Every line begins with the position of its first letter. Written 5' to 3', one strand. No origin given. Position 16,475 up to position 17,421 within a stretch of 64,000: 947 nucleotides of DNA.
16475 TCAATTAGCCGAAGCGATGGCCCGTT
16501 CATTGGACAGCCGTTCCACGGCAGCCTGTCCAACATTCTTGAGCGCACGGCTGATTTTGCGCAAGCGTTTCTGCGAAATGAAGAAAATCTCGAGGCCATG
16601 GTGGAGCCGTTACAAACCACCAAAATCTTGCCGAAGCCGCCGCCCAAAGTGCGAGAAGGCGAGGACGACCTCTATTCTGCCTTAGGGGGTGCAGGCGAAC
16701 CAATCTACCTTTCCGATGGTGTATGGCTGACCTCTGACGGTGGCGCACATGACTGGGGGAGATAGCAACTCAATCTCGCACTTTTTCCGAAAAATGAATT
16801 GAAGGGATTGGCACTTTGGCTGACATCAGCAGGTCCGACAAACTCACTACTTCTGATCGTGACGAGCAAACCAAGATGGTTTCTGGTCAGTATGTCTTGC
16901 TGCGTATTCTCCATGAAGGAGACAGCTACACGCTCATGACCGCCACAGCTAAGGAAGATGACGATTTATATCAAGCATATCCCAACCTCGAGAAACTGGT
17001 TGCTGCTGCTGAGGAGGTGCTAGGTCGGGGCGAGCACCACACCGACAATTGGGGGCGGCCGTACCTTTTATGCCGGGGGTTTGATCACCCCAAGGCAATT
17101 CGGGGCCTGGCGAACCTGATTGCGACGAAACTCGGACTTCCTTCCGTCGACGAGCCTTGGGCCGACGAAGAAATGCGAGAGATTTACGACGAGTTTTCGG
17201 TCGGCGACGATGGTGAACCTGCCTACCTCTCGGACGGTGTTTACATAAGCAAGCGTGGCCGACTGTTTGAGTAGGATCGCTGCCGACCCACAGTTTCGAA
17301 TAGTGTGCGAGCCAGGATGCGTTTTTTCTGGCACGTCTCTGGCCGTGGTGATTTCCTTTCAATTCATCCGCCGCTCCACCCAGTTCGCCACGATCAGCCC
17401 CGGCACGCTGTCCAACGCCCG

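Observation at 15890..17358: Strongly low-GC two-gene cassette of unknown function inserted antisense into the head-tail operon; both proteins end in the same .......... motif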

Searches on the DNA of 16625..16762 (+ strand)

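Call 69: search_dna_similar(query=L103:6550-7300:+, collection=ecoli_genomes, mode=near, max_rows=8)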
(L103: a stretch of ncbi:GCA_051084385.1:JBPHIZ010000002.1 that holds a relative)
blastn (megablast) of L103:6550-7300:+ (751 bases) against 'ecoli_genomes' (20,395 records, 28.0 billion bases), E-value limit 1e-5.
No match.

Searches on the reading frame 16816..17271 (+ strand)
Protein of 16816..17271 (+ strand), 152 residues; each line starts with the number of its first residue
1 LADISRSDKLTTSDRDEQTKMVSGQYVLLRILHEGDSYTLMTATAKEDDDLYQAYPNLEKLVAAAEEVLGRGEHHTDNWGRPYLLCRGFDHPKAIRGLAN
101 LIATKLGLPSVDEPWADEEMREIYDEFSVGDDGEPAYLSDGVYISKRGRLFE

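Call 4: search_protein_families(library=pfam, proteins=[window:16816-17271:+], max_evalue=1)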
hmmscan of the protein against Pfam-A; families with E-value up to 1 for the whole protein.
window:16816-17271:+ (152 aa): 0 families

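Call 5: search_protein_families(library=phrogs, proteins=[window:16816-17271:+], max_evalue=1)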
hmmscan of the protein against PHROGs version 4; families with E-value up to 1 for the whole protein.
window:16816-17271:+ (152 aa): 1 family
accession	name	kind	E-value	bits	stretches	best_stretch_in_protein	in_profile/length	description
phrog_21824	-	unknown function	0.21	12.7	1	43-61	29-47/63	-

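Call 6: search_protein_families(library=padloc, proteins=[window:16816-17271:+], max_evalue=10)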
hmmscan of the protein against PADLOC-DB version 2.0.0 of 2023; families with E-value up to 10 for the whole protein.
window:16816-17271:+ (152 aa): 0 families

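Call 7: search_protein_families(library=ncbifam, proteins=[window:16816-17271:+], max_evalue=10)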
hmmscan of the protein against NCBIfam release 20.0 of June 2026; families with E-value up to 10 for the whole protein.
window:16816-17271:+ (152 aa): 0 families

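Call 10: find_homologous_proteins(query=window:16816-17271:+, max_evalue=0.01)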
Query window:16816-17271:+ (152 aa): 25 proteins with E <= 0.01 among 80 candidates.
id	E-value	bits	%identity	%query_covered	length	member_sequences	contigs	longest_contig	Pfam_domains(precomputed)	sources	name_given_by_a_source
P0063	1.5e-94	332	98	100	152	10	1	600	-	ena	-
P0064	8.0e-76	271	81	100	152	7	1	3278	-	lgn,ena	-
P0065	1.4e-73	264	80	100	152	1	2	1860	-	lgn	-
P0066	3.0e-73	263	81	100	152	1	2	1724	-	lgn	-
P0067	2.4e-72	260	80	100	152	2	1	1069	-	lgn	-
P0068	8.7e-71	255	77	99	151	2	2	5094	-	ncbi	-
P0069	1.1e-70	254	76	100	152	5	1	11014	-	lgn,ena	-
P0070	7.9e-65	235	70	100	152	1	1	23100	-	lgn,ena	-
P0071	9.5e-64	232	71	100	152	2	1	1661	-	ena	-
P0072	1.8e-63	231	70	100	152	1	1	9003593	-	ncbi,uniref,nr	ncbi:hypothetical protein [Corallococcus macrosporus]|uniref:hypothetical protein n=1 Tax=Corallococ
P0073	2.2e-63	231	70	100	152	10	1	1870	-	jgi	-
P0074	6.6e-63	229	71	100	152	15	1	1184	-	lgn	-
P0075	6.8e-63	229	71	99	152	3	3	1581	-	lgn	-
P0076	9.5e-62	225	71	99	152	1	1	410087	-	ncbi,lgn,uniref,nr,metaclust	ncbi:hypothetical protein SAMN05428995_1052 [Loktanella sp. DSM 29012]|uniref:hypothetical protein n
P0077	5.4e-61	223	69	100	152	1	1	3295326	-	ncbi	ncbi:hypothetical protein [Sulfitobacter sp. M13]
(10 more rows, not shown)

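Call 15: find_encoding_contigs(protein=P0072, flank=8000, max_places=3)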
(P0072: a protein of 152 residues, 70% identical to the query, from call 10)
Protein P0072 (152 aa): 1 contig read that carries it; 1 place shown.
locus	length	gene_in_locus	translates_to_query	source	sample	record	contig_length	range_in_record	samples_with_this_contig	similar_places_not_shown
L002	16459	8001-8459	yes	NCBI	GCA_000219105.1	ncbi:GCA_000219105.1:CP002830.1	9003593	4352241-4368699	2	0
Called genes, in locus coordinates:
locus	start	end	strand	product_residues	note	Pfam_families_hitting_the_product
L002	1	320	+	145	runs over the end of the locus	PF03050:DDE_Tnp_IS66, PF13817:DDE_Tnp_IS66_C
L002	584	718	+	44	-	PF13751:DDE_Tnp_1_6 (weak)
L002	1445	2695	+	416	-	PF19888:DUF6361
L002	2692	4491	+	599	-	-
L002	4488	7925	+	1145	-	PF04851:ResIII (faint)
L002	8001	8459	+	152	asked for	-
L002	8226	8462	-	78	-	-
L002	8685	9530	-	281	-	-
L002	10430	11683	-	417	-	-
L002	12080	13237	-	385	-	PF05175:MTS, PF03602:Cons_hypoth95 (weak), PF06325:PrmA, PF13847:Methyltransf_31 (weak), PF13649:Methyltransf_25 (weak), PF01170:UPF0020 (weak)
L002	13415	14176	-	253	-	-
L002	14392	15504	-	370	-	PF01965:DJ-1_PfpI, PF12833:HTH_18, PF00165:HTH_AraC (weak)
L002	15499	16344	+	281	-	PF01738:DLH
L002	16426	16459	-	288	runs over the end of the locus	-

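Call 21: search_dna_similar(query=window:16816-17271:+, collection=plasmids, mode=protein, max_evalue=0.001, max_rows=40)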
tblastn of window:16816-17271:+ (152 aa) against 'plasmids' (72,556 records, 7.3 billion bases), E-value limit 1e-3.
Records with a match: 5; places in all: 5; records where one place covers at least 80% of the query: 3.
Best place of each record, by identity: <60% 5.
By first word of the organism name: Rhizobium 1; Agrobacterium 1; Frigidibacter 1; Leisingera 1; Vibrio 1.
By predicted mobility (MOB-suite, as given by PLSDB): conjugative 4; non-mobilizable 1.
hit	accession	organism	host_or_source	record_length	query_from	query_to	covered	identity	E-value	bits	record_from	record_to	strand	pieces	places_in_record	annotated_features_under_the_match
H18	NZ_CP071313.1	Rhizobium sp. X9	cell culture,polluted mud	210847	1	152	100%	37.6%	1e-14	77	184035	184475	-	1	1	hypothetical protein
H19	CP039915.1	Agrobacterium tumefaciens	-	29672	37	152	76%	37.2%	2e-8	59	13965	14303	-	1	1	hypothetical protein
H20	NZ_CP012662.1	Frigidibacter mobilis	oil-production water,oil-production ...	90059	17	151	89%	29.3%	2e-4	48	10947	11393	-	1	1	hypothetical protein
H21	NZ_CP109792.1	Leisingera thetidis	-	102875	17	151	89%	28.7%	4e-4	46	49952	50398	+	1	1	hypothetical protein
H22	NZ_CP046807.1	Vibrio alginolyticus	-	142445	108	150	28%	55.8%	7e-4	45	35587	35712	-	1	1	hypothetical protein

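Call 25: get_annotated_region(hit=H18, flank=9000)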
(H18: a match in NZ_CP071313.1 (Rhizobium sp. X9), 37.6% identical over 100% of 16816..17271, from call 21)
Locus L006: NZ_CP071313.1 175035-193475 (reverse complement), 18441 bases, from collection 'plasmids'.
description: Rhizobium sp. X9 plasmid p.1, complete sequence
organism: Rhizobium sp. X9 (NCBI taxid 2815360)
taxonomy: Bacteria; Pseudomonadota; Alphaproteobacteria; Hyphomicrobiales; Rhizobiaceae; Rhizobium; Rhizobium sp. X9
host: -; source: cell culture,polluted mud; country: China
typing (MOB-suite, as given by PLSDB): conjugative; replicon rep_cluster_1420; relaxase MOBQ; mating-pair formation MPF_T
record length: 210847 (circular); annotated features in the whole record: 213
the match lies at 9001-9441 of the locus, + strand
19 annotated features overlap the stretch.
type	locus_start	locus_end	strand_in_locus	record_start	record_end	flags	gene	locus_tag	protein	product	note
CDS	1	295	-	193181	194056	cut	-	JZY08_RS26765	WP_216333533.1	helix-turn-helix domain-containing protein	-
CDS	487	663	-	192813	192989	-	-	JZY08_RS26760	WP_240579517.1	ribbon-helix-helix protein, CopG family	GO:0006355 - regulation of DNA-templated transcription [Evidence IEA]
CDS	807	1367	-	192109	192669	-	-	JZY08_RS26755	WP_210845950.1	recombinase family protein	GO:0006310 - DNA recombination [Evidence IEA]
CDS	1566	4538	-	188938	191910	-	-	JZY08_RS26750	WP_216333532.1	Tn3 family transposase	-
CDS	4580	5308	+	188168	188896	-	-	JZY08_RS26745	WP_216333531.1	recombinase family protein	GO:0006310 - DNA recombination [Evidence IEA]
CDS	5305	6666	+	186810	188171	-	-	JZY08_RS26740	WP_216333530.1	hypothetical protein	-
CDS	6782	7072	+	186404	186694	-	-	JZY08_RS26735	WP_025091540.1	type II toxin-antitoxin system RelE/ParE family toxin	-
CDS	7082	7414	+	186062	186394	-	-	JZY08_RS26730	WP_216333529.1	HigA family addiction module antitoxin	-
CDS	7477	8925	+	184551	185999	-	-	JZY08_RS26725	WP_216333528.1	hypothetical protein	-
CDS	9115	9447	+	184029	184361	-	-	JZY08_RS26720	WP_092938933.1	hypothetical protein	-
CDS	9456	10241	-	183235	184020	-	-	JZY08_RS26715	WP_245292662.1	DUF6118 family protein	-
CDS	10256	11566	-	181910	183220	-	-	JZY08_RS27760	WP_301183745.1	hypothetical protein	-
CDS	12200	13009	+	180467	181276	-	phnC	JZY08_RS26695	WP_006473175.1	phosphonate ABC transporter ATP-binding protein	GO:0015716 - organic phosphonate transport [Evidence IEA]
CDS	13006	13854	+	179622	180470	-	phnD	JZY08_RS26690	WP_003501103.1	phosphate/phosphite/phosphonate ABC transporter substrate-binding protein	-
CDS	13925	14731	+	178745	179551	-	phnE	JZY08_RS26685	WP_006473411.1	phosphonate ABC transporter, permease protein PhnE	GO:0015716 - organic phosphonate transport [Evidence IEA]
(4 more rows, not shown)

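Call 39: predict_structure(alignment_id=A4)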
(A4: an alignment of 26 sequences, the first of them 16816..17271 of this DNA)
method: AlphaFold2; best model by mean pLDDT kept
length: 152 residues; sequences in the alignment: 26
mean_pLDDT: 80.6   pTM: 0.73
mean pLDDT of the five models: 80.6, 78.9, 77.1, 73.1, 68.3
residues with pLDDT >= 90: 58; 70-90: 67; 50-70: 12; < 50: 15
segments of 3 or more residues with pLDDT < 50: 1-15
pLDDT, mean of each block of 10 residues (from residue 1): 39 58 91 85 73 90 97 92 93 91 96 78 76 73 77 76
secondary structure, 60 per line:
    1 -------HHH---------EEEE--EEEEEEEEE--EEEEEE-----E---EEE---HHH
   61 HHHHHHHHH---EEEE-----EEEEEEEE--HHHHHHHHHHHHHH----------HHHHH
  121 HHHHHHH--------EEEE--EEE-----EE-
elements in order: E20-23 E26-34 E37-42 E52-54 H58-69 E73-76 E82-89 H92-105 H116-127 E136-139 E142-144

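Call 42: fold_search(model_id=the predicted structure, library=pdb)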
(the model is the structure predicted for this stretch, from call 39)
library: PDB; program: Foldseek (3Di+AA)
matches with E <= 10: 671; with E <= 0.001: 0
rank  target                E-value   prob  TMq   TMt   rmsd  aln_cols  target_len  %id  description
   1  3eh8_A                9.5e-02  0.12  0.21  0.15  17.2       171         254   12  Crystal structure of Y2 I-AniI variant (F13Y/S111Y)/DNA complex with calcium (released 2009-01-13)
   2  3tu3_A                1.0e-01  0.66  0.26  0.31   7.3        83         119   12  1.92 Angstrom resolution crystal structure of the full-length SpcU in complex with full-length ExoU from the type III  (released 2012-05-23)
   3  4akx_A                1.0e-01  0.66  0.32  0.38   7.1       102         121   12  Structure of the heterodimeric complex ExoU-SpcU from the type III secretion system (T3SS) of Pseudomonas aeruginosa (released 2012-04-18)
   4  1xkp_C                1.1e-01  0.44  0.26  0.31   9.2       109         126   13  Crystal structure of the virulence factor YopN in complex with its heterodimeric chaperone SycN-YscB (released 2005-03-22)
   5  4bts_AF               1.1e-01  0.51  0.28  0.41   7.2       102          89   18  THE CRYSTAL STRUCTURE OF THE EUKARYOTIC 40S RIBOSOMAL SUBUNIT IN COMPLEX WITH EIF1 AND EIF1A (released 2013-07-17)
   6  1p8k_Z                1.4e-01  0.13  0.22  0.15  16.9       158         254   14  The structure and DNA recognition of a bifunctional homing endonuclease and group I intron splicing factor (released 2004-01-20)
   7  8ppl_Ip               1.5e-01  0.77  0.32  0.43  10.6       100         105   13  MERS-CoV Nsp1 bound to the human 43S pre-initiation complex (released 2023-10-18)
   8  4yis_A                1.6e-01  0.33  0.25  0.15   8.1       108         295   11  Crystal Structure of LAGLIDADG Meganuclease I-CpaMI Bound to Uncleaved DNA (released 2016-03-23)
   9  5esp_B                1.7e-01  0.47  0.26  0.16   7.8        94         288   16  Crystal Structure of LAGLIDADG Meganuclease I-PanMI with coordinated Calcium ions (released 2016-03-30)
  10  5z38_D                1.7e-01  0.25  0.30  0.31  17.1       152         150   13  Crystal structure of CsrA bound to CesT (released 2018-04-04)
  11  5a72_A                1.9e-01  0.47  0.22  0.21   7.6        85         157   13  Crystal structure of the homing endonuclease I-CvuI in complex with its target (Sro1.3) in the presence of 2 mM Ca (released 2015-09-23)
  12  5a72_B                2.0e-01  0.38  0.27  0.26   7.8       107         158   12  Crystal structure of the homing endonuclease I-CvuI in complex with its target (Sro1.3) in the presence of 2 mM Ca (released 2015-09-23)
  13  5a74_B                2.2e-01  0.51  0.23  0.22   5.8        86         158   13  Crystal structure of the homing endonuclease I-CvuI in complex with its target (Sro1.3) in the presence of 2 mM Mn (released 2015-09-23)
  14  4yit_A                2.2e-01  0.47  0.32  0.20   6.3       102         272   14  Crystal Structure of LAGLIDADG Meganuclease I-AabMI Bound to Uncleaved DNA (released 2016-03-23)
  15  4yis_B                2.2e-01  0.33  0.28  0.17   7.6       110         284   13  Crystal Structure of LAGLIDADG Meganuclease I-CpaMI Bound to Uncleaved DNA (released 2016-03-23)
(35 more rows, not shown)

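Call 66: search_dna_similar(query=window:16816-17271:+, collection=phages, mode=protein, max_evalue=1, max_rows=30)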
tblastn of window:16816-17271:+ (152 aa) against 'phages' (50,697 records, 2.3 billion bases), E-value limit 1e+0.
No match.

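Call 72: search_solved_structures(query=A4, max_evalue=10)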
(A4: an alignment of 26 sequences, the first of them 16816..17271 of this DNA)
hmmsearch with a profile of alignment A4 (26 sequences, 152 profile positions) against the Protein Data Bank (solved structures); distinct sequences matched with E-value up to 10: 2.
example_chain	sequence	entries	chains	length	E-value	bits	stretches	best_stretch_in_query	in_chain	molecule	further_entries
8th8_Q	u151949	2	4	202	0.54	13.2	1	108-145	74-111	Calmodulin 7-2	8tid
2doq_A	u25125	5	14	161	0.75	12.8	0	107-138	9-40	Cell division control protein 31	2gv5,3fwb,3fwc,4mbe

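Call 78: search_protein_families(library=pfam, proteins=[L006:7477-8925:+], max_evalue=0.1)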
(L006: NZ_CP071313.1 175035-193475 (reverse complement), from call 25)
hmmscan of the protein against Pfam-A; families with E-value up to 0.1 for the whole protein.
L006:7477-8925:+ (482 aa): 0 families

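Call 100: search_protein_families(library=padloc, proteins=[L002:1445-2695:+, L002:2692-4491:+, L002:4488-7925:+, L006:7477-8925:+], max_evalue=0.001)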
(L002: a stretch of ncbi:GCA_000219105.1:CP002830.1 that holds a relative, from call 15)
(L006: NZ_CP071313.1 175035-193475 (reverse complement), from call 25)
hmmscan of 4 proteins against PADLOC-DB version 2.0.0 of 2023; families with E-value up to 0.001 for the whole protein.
L002:1445-2695:+ (416 aa): 1 family
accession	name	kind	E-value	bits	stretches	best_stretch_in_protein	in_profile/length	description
PDLC03828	ZacA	-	2.1e-79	265.9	1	6-413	5-394/396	-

L002:2692-4491:+ (599 aa): 1 family
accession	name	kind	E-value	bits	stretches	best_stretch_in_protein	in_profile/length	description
PDLC03829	ZacB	-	7.1e-96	320.3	1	3-591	2-582/586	-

L002:4488-7925:+ (1145 aa): 24 families
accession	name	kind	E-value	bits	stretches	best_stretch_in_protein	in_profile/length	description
PDLC03830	ZacC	-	8.4e-234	777.4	1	1-1031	10-1017/1019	-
PDLC04556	PDC-M27C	-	1.3e-23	81.3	2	834-892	741-799/892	-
PDLC04554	PDC-M27C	-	2.8e-20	70.2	1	834-892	754-812/1217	-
PDLC02621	DrmD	-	1.9e-14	50.8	1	851-893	581-623/1040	DrmD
PDLC02843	DpdE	-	5.2e-13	45.8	2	26-62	176-212/1091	DpdE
PDLC04555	PDC-M27C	-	2.3e-12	44.4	1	837-893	494-550/656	-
PDLC02572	DrmA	-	2e-11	40.6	1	839-914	564-646/1043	DrmA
PDLC02840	DpdE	-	1.9e-10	37.7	1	4-61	160-212/1091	DpdE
PDLC02619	DrmD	-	1.5e-09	34.6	1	851-892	492-532/872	DrmD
PDLC02623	DrmD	-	2e-09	33.8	1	842-898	573-628/1040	DrmD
PDLC02633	DrmD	-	2.6e-09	33.6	1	851-896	586-631/839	DrmD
PDLC02500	BrxHI|BrxHII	-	3.5e-09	33.8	1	851-892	532-572/933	BrxHI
PDLC02846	DpdE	-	6.1e-09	32.3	1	24-73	178-227/1034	DpdE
PDLC02632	DrmD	-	7.2e-09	32.7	1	851-926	582-657/662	DrmD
PDLC02634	DrmD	-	2.6e-08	30.2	1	852-894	542-584/900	DrmD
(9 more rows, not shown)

L006:7477-8925:+ (482 aa): 0 families

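Call 109: get_annotated_region(hit=H19, flank=9000)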
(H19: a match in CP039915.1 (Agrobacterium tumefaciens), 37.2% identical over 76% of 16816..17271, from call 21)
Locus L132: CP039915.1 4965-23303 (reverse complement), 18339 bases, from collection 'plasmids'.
description: Agrobacterium tumefaciens strain CFBP6625 plasmid pAtCFBP6625d, complete sequence
organism: Agrobacterium tumefaciens (NCBI taxid 358)
taxonomy: Bacteria; Pseudomonadota; Alphaproteobacteria; Hyphomicrobiales; Rhizobiaceae; Agrobacterium; Agrobacterium tumefaciens
host: -; source: -; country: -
typing (MOB-suite, as given by PLSDB): conjugative; replicon rep_cluster_1420; relaxase MOBQ; mating-pair formation MPF_T
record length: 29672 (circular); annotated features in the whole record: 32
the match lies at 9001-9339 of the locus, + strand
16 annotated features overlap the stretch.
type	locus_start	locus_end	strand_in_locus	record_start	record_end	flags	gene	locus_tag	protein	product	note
CDS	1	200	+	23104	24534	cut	merA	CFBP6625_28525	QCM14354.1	mercury(II) reductase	-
CDS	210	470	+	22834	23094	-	-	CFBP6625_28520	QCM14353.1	hypothetical protein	-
CDS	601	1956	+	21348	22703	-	-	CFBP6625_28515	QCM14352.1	NAD(P)/FAD-dependent oxidoreductase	-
CDS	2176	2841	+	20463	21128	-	-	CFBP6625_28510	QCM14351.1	hypothetical protein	-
CDS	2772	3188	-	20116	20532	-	hisI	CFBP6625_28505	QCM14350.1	phosphoribosyl-AMP cyclohydrolase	-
CDS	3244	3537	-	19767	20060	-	-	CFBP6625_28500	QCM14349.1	hypothetical protein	-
CDS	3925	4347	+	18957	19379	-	-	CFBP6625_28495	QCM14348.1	mercury transporter MerT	-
CDS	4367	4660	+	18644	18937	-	-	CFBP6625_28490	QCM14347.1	mercury transporter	-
CDS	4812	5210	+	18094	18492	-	-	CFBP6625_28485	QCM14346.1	MerC domain-containing protein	-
CDS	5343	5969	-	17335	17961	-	-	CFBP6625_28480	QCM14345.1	DNA resolvase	-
CDS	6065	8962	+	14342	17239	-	-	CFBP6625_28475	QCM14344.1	Tn3 family transposase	-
CDS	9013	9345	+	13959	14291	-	-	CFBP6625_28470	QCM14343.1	hypothetical protein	-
CDS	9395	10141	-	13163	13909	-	-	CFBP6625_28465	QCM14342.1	hypothetical protein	-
CDS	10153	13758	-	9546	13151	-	traA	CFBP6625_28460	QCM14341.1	Ti-type conjugative transfer relaxase TraA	-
CDS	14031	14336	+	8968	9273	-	-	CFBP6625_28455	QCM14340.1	mobilization protein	-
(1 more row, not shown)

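Call 110: get_annotated_region(hit=H20, flank=8000)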
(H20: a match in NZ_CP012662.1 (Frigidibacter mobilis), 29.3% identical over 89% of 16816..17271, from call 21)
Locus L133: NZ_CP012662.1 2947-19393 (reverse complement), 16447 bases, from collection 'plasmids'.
description: Frigidibacter mobilis strain cai42 plasmid pcai42A, complete sequence
organism: Frigidibacter mobilis (NCBI taxid 1335048)
taxonomy: Bacteria; Pseudomonadota; Alphaproteobacteria; Rhodobacterales; Paracoccaceae; Frigidibacter; Frigidibacter mobilis
host: -; source: oil-production water,oil-production water; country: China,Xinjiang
typing (MOB-suite, as given by PLSDB): conjugative; replicon rep_cluster_231; relaxase MOBP; mating-pair formation MPF_T
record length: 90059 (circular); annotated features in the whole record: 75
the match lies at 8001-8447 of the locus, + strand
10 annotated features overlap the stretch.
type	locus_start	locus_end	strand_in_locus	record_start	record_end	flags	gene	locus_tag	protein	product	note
CDS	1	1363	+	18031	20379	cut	-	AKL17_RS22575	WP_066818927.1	relaxase/mobilization nuclease domain-containing protein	-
CDS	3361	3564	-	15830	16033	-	-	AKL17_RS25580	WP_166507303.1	hypothetical protein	-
CDS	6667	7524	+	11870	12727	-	-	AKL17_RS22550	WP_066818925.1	hypothetical protein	-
CDS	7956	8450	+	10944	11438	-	-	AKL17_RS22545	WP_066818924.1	hypothetical protein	-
CDS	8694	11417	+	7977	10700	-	-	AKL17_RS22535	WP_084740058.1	AAA family ATPase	-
CDS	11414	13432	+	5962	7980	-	-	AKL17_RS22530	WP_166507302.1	hypothetical protein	-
CDS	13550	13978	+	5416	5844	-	-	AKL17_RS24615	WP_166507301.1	hypothetical protein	-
CDS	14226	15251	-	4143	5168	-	-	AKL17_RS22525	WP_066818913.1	type IV secretion system protein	-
CDS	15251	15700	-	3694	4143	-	-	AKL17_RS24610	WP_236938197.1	hypothetical protein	-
CDS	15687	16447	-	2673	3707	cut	-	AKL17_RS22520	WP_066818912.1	ATPase, T2SS/T4P/T4SS family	-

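Call 112: find_related_loci(query=A4, collection=viral_contigs, flank=5000)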
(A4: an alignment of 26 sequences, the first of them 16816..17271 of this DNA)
Query A4 (152 aa) in viral_contigs; peptide patterns used: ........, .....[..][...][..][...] (x = any residue, [..] = any of these).
43 stretches matched a pattern; 8 encode a relative of the query (tblastn E <= 1e-3); 8 distinct loci.
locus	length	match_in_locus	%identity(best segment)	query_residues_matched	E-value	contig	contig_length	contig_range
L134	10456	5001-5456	80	1-152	2e-80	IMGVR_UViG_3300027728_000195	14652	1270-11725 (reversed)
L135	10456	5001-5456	72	1-152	8e-72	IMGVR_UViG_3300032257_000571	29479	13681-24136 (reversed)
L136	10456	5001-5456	72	1-152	8e-72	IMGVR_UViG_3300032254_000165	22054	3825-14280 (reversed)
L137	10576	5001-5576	37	1-150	5e-30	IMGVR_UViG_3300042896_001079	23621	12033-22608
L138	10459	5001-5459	36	1-152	2e-23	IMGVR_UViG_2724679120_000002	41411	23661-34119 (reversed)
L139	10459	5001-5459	34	1-152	4e-23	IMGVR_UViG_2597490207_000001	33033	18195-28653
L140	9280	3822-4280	31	1-152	9e-19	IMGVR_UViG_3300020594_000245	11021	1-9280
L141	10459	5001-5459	31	1-152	9e-19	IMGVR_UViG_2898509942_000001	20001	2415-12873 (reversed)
